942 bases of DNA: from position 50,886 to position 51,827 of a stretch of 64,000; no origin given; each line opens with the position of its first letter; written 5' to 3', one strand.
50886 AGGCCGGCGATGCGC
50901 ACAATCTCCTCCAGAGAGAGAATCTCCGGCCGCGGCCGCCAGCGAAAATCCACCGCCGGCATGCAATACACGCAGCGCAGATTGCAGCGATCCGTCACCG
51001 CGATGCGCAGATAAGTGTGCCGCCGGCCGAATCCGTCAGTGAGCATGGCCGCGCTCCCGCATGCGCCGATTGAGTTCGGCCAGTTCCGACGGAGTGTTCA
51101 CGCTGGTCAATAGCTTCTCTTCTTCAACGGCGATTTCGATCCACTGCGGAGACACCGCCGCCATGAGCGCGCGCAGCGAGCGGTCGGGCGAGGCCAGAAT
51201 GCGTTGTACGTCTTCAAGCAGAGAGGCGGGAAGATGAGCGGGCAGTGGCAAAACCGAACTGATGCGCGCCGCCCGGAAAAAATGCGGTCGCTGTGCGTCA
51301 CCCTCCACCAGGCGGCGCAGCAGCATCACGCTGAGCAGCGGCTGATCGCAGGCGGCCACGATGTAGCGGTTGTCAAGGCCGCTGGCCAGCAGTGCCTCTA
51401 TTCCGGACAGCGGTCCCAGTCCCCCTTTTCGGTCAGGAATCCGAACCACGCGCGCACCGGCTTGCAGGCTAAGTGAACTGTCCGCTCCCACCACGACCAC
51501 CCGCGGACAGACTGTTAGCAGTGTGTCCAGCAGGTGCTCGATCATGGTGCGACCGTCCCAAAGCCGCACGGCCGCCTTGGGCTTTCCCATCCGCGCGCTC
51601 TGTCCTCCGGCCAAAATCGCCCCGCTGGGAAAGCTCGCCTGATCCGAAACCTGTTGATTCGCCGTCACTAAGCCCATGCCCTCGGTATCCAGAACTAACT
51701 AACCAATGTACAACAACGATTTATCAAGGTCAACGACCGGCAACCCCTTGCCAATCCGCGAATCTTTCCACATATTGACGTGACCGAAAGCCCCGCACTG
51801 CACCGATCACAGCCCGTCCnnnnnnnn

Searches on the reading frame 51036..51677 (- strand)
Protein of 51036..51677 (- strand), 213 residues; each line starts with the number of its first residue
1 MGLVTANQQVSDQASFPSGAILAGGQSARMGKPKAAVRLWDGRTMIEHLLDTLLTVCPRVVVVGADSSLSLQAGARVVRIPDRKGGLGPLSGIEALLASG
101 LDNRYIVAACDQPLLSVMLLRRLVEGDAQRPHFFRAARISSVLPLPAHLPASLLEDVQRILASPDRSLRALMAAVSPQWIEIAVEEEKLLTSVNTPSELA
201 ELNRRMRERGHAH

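Call 48: search_protein_families(library=pfam, proteins=[window:51036-51677:-], max_evalue=0.001)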
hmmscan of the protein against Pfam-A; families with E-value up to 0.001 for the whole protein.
window:51036-51677:- (213 aa): 1 family
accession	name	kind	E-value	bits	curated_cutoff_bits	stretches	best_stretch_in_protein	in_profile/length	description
PF12804.13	NTP_transf_3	-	7.4e-28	98.2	27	1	19-174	1-156/160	MobA-like NTP transferase domain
